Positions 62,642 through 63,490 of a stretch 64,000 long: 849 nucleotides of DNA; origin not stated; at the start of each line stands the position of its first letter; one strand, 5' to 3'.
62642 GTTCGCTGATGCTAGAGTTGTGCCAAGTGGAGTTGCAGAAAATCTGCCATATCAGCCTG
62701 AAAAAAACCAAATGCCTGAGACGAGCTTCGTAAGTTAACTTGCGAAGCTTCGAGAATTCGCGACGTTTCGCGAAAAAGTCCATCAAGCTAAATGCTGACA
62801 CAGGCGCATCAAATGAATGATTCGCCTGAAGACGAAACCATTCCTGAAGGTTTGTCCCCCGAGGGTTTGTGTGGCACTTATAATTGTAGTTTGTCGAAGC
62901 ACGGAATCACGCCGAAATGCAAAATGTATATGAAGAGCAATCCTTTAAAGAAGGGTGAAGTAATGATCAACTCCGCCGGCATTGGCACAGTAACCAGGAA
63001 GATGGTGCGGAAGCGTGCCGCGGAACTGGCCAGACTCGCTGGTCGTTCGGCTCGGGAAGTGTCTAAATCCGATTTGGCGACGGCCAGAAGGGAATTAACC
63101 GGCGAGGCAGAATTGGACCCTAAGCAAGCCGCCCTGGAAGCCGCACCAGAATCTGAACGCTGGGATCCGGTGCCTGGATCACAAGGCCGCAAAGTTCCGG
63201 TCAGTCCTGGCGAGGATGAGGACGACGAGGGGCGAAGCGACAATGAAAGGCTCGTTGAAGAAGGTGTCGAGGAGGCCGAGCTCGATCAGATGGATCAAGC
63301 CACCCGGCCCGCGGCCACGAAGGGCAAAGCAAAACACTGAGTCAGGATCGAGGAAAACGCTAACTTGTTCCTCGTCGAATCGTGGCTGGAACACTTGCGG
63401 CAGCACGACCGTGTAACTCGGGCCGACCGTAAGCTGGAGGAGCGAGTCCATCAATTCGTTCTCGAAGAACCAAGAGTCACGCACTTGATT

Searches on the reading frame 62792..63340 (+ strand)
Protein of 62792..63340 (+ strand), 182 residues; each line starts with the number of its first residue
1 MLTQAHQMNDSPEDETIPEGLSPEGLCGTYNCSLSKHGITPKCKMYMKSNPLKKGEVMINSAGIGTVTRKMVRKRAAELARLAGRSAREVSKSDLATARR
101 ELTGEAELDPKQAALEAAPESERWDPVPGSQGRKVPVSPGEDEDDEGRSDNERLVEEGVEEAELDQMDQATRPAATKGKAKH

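Call 45: find_encoding_contigs(protein=window:62792-63340:+, flank=10000, max_places=3)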
Protein window:62792-63340:+ (182 aa): no gene with exactly this product is on record in the collection.
